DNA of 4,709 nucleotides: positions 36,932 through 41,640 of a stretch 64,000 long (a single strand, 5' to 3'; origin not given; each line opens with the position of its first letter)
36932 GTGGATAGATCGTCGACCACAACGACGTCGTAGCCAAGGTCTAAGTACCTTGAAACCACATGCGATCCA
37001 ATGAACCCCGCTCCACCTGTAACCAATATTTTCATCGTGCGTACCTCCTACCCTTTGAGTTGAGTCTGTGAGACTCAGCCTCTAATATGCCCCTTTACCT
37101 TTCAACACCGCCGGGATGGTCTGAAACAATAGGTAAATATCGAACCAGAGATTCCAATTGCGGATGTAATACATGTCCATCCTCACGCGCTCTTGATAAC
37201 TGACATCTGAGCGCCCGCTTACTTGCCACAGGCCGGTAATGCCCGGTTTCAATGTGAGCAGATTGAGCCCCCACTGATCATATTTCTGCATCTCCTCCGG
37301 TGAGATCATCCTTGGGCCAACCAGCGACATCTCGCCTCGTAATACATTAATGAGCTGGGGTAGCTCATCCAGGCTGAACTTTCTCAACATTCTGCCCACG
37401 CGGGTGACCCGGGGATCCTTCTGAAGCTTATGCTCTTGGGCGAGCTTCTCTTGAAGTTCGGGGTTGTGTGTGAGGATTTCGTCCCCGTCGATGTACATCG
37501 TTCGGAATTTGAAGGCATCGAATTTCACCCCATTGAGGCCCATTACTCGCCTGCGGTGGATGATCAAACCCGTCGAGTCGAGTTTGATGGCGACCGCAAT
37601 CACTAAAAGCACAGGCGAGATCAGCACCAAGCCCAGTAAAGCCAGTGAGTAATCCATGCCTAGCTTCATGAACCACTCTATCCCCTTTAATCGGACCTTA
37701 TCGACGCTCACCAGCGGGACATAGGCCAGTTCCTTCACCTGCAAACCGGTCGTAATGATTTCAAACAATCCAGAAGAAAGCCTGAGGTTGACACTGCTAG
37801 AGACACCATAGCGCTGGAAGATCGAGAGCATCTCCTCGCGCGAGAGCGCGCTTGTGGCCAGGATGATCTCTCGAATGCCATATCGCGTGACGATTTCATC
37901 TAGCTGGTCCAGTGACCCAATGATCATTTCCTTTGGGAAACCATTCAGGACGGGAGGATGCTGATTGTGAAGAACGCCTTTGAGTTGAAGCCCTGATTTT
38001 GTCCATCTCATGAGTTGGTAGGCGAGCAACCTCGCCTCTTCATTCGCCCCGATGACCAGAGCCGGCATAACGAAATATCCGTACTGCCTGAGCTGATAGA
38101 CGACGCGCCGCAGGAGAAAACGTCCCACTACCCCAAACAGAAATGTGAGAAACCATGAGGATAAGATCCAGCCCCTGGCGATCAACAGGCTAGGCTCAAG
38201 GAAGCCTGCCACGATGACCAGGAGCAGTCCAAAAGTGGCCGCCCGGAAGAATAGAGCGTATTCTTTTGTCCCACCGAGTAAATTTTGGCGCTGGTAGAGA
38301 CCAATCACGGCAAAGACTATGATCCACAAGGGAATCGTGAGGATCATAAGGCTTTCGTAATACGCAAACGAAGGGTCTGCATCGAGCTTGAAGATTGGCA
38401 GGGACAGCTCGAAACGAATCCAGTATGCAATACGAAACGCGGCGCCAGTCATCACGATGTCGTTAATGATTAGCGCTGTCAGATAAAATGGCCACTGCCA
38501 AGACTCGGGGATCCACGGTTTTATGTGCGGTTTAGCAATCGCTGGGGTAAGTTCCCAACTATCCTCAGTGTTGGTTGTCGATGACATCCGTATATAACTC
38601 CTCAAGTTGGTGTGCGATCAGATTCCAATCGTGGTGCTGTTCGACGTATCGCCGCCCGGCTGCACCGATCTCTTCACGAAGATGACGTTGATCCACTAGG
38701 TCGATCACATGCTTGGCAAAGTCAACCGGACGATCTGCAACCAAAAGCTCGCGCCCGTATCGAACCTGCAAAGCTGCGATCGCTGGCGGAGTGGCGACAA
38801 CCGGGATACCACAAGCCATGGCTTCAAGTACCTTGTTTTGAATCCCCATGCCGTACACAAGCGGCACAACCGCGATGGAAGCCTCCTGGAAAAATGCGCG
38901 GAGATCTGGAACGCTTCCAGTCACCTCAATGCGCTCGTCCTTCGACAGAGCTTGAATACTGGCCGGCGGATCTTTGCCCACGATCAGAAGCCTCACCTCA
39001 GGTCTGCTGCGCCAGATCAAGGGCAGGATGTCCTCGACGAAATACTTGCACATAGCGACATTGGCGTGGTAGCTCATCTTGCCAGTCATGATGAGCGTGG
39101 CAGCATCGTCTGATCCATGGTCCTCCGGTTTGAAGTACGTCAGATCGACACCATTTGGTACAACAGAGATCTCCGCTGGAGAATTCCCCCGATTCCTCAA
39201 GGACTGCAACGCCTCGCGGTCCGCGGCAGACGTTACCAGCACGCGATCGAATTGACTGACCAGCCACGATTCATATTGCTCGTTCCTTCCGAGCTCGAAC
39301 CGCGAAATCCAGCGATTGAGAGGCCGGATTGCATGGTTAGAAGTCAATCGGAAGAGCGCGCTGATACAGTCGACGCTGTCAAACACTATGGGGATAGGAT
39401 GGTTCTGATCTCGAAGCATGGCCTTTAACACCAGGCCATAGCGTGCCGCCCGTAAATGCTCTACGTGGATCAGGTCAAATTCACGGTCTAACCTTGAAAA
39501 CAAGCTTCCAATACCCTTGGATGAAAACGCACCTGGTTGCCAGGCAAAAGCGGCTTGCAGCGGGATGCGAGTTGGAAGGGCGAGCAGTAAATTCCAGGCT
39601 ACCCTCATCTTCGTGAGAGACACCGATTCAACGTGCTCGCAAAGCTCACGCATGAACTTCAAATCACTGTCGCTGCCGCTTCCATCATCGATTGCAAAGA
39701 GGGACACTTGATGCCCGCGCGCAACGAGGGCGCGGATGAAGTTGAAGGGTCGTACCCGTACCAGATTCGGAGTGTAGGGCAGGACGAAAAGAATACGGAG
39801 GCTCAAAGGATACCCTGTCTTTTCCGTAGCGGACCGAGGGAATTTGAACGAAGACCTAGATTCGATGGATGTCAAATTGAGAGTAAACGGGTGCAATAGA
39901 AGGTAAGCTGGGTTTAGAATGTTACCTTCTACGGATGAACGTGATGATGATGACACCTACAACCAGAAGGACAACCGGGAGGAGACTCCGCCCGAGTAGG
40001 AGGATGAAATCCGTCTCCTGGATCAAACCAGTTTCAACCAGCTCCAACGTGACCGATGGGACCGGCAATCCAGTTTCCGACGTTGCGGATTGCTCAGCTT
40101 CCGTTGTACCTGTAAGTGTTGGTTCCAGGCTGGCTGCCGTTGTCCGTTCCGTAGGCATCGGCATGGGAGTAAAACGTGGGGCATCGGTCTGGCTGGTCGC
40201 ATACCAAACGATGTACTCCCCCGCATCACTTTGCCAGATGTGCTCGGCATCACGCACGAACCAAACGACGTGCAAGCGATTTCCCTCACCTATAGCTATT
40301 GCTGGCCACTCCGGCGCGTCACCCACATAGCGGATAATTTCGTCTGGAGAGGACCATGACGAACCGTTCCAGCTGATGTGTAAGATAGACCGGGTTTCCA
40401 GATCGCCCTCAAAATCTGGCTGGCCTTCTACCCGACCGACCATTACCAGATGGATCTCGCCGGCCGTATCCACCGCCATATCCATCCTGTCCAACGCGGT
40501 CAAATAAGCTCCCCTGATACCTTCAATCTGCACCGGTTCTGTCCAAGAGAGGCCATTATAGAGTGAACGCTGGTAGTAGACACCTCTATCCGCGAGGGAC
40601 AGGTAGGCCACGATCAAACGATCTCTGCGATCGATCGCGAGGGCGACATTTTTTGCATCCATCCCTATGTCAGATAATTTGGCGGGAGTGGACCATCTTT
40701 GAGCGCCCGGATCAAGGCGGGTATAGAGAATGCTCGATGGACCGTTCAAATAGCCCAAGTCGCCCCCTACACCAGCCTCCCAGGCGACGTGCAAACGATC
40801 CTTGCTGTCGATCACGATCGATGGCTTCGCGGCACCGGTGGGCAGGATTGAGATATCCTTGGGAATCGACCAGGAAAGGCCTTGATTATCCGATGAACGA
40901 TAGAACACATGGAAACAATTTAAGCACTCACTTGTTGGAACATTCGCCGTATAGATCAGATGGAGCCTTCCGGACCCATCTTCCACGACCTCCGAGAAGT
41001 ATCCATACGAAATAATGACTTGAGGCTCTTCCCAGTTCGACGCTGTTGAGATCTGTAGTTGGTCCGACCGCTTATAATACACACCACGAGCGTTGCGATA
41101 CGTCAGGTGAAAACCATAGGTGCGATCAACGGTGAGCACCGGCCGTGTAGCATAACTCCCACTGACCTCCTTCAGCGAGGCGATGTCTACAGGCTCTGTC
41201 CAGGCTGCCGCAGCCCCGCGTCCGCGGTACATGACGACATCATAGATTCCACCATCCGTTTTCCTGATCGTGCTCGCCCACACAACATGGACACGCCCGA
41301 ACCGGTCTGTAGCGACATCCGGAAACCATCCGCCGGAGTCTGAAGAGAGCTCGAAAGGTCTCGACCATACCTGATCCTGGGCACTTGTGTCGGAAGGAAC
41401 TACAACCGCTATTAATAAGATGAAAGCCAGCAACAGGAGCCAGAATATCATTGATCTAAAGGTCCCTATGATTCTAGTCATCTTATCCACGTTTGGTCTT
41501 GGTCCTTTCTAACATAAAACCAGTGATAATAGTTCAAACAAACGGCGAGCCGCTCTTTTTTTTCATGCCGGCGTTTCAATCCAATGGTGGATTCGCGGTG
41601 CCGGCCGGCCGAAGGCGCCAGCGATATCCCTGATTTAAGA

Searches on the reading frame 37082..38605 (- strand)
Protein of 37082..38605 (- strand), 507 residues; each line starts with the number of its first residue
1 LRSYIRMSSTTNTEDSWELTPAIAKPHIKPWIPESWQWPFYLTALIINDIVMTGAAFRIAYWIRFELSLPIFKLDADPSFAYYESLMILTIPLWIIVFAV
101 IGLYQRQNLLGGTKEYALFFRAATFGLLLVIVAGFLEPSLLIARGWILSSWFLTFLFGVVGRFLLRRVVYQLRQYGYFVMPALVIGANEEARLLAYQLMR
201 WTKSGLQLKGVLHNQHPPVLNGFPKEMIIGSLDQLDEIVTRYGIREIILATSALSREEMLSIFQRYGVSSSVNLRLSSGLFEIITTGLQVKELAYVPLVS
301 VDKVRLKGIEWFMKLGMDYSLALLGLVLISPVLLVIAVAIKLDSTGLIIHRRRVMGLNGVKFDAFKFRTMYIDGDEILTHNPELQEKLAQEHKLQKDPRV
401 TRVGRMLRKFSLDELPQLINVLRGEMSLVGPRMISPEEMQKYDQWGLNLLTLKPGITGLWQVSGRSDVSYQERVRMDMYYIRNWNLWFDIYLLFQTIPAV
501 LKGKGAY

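Call 3: search_protein_families(library=pfam, proteins=[window:37082-38605:-], max_evalue=0.01)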
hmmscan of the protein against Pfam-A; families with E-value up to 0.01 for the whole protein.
window:37082-38605:- (507 aa): 2 families
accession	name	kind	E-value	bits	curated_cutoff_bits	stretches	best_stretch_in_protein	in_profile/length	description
PF02397.22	Bac_transf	-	3e-60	203.3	27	1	316-502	3-179/179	Bacterial sugar transferase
PF13727.12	CoA_binding_3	-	6.1e-08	33.3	25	1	101-276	3-173/175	CoA-binding domain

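Call 4: search_protein_families(library=ncbifam, proteins=[window:37082-38605:-], max_evalue=0.01)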
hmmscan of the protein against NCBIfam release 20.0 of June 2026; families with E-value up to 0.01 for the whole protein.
window:37082-38605:- (507 aa): 10 families
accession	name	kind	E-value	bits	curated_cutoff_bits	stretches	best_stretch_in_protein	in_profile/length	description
TIGR03025.1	EPS_sugtrans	subfamily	3.5e-116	389.1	295.55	1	64-507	14-445/445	exopolysaccharide biosynthesis polyprenyl glycosylphosphotransferase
TIGR03022.1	WbaP_sugtrans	subfamily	8.3e-102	341.8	403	1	45-507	1-456/456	undecaprenyl-phosphate galactose phosphotransferase WbaP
TIGR03023.1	WcaJ_sugtrans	equivalog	7.9e-97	325.4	410.75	1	49-507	3-453/453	undecaprenyl-phosphate glucose phosphotransferase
NF041877.1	EPS_EpsZ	equivalog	1.1e-62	212.2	800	1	128-506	83-458/459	exopolysaccharide biosynthesis polyisoprenyl-phosphate hexose-1-phosphate transferase EpsZ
NF052601.1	undeca_RfbP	equivalog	1.5e-62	211.1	330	1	312-507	43-244/244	undecaprenyl-phosphate galactose phosphotransferase family protein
TIGR03013.1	EpsB_2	subfamily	2.5e-55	188.4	393.35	1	48-506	2-442/443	TIGR03013 family XrtA/PEP-CTERM system glycosyltransferase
NF007518.0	PRK10124.1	equivalog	1.7e-53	182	684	1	79-507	43-464/464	undecaprenyl-phosphate glucose phosphotransferase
NF011751.0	PRK15204.1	equivalog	2e-50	171.8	907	1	304-507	270-476/476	undecaprenyl-phosphate galactose phosphotransferase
NF050817.1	PolSacchBiosHfsE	equivalog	3.4e-39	134.9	750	1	163-502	124-461/467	polysaccharide biosynthesis protein HfsE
NF045514.1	glycotran_HepC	equivalog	1.6e-24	86.4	140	1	307-435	110-213/220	heterocyst development glycosyltransferase HepC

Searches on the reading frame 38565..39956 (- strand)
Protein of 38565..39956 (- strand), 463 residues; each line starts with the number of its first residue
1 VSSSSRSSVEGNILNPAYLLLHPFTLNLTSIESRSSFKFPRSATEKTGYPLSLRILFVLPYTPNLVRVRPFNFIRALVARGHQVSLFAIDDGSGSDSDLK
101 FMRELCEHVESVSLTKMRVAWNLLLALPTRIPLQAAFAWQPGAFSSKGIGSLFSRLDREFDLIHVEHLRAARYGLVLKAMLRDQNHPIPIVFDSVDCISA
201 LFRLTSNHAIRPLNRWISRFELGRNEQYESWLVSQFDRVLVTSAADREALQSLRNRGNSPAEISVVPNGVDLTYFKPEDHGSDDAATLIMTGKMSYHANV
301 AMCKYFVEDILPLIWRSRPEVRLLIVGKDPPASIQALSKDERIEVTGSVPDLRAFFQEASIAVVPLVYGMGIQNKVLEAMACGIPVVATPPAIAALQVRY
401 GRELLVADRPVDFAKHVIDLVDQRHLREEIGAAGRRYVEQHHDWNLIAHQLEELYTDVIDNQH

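Call 3: search_protein_families(library=pfam, proteins=[window:38565-39956:-], max_evalue=0.01)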
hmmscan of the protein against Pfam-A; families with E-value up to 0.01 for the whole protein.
window:38565-39956:- (463 aa): 5 families
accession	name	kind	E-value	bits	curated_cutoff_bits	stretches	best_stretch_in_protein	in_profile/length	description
PF13692.12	Glyco_trans_1_4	-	2.3e-27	96.4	27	1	287-422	3-141/142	Glycosyl transferases group 1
PF13524.12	Glyco_trans_1_2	-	3.6e-15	56.6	25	1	316-452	10-143/144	Glycosyl transferase-like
PF00534.26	Glycos_transf_1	-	1.4e-14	54.4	26.4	1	285-436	15-171/172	Glycosyl transferases group 1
PF13579.12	Glyco_trans_4_4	-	2.6e-13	51.1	29.7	1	72-269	9-158/158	Glycosyl transferase 4-like domain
PF13439.12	Glyco_transf_4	-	5.3e-12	46.5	28.5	1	72-273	10-169/170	Glycosyltransferase Family 4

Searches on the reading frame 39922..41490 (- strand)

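Call 3: search_protein_families(library=pfam, proteins=[window:39922-41490:-], max_evalue=0.01)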
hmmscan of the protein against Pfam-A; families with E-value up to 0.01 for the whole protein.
window:39922-41490:- (522 aa): 2 families
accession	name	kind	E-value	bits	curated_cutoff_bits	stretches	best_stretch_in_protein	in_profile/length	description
PF13088.12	BNR_2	-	1.2e-06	28.5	31.4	0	153-215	32-102/277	BNR repeat-like domain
PF15892.11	BNR_4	-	0.0065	16.3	27.3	0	152-229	135-217/272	BNR repeat-containing family member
